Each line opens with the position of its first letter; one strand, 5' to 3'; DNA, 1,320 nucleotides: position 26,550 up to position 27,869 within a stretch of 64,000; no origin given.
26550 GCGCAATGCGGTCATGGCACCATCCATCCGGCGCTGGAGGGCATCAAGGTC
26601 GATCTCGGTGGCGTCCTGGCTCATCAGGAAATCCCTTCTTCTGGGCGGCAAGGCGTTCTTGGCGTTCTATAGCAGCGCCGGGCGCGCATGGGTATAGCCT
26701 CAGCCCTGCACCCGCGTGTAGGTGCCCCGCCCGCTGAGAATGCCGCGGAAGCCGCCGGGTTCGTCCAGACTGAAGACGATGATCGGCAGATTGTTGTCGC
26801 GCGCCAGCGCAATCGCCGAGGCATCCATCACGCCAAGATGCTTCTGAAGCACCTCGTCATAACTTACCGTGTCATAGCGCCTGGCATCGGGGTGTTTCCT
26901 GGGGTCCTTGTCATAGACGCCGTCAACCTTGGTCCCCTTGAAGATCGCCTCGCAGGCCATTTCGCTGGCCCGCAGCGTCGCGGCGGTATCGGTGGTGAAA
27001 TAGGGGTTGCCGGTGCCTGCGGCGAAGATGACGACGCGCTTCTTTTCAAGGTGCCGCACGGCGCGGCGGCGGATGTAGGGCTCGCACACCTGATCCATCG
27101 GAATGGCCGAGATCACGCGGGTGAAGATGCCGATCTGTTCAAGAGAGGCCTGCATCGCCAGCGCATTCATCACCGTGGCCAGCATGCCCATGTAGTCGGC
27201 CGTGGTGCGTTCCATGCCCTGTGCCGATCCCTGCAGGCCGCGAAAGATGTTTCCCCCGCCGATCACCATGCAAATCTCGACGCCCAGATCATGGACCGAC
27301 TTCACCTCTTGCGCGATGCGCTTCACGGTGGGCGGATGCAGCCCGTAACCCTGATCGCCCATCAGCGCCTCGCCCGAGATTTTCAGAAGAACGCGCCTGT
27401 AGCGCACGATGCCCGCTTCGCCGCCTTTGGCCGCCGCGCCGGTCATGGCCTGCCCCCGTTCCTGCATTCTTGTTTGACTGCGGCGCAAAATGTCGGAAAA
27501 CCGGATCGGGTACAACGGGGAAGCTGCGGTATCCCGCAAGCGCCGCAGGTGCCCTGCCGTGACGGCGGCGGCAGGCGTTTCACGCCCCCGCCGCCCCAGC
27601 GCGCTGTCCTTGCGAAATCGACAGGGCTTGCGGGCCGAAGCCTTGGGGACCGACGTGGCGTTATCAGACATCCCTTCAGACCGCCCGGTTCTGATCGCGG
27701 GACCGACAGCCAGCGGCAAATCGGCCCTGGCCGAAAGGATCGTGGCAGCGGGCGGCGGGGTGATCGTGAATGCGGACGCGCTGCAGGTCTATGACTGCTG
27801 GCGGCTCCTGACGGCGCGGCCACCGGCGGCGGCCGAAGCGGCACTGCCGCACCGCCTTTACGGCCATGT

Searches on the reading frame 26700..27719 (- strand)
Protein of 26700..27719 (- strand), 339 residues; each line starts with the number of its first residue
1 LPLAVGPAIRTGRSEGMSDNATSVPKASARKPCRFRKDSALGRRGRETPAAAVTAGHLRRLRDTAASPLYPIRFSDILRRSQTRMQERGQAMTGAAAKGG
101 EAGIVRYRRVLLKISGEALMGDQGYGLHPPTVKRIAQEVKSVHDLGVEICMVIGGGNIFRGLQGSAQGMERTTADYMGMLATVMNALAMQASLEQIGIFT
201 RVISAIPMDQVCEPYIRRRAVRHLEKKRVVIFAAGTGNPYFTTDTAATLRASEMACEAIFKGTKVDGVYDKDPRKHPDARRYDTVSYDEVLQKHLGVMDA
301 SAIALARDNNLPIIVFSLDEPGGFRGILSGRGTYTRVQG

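Call 17: search_protein_families(library=ncbifam, proteins=[window:26700-27719:-], max_evalue=0.00001)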
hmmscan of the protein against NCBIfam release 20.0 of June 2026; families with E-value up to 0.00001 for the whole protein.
window:26700-27719:- (339 aa): 14 families
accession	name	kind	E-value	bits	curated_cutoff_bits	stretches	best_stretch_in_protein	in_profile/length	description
TIGR02075.1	pyrH_bact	equivalog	1.1e-97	326.2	243.9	1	107-337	1-232/233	UMP kinase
TIGR02076.1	pyrH_arch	equivalog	3.8e-24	85.5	158.05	1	111-331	2-215/222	UMP kinase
NF005161.0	PRK06635.2-5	equivalog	1.6e-09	37.2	586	1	245-315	158-229/402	aspartate kinase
NF005154.0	PRK06635.1-2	equivalog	1.1e-08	34.8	376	1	244-317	155-231/407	aspartate kinase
TIGR00656.1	asp_kin_monofn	equivalog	1.6e-08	34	402.25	1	243-322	154-242/407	aspartate kinase, monofunctional class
NF005157.0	PRK06635.2-1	equivalog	2.4e-08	33.3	832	1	245-314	157-227/401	aspartate kinase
TIGR00657.1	asp_kinases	subfamily_domain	1e-07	31.4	208.7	1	243-321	194-275/442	aspartate kinase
NF005656.0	PRK07431.1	equivalog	2.4e-07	29.7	657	1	244-317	156-232/587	aspartate kinase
NF005155.0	PRK06635.1-4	equivalog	3.5e-07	29.6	346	1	244-317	154-230/407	aspartate kinase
TIGR01027.1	proB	equivalog_domain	8e-07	28.5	186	0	244-287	146-189/363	glutamate 5-kinase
NF040647.1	IPPK_Arch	equivalog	1e-06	28.2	120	0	250-293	161-204/259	isopentenyl phosphate kinase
NF006068.0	PRK08210.1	equivalog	1.7e-06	27.4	474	1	243-315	158-233/405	aspartate kinase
NF005153.0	PRK06635.1-1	equivalog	1.8e-06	27.2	585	1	243-316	154-230/421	aspartate kinase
NF005156.0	PRK06635.1-5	equivalog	1.9e-06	26.9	594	1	243-317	153-230/411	aspartate kinase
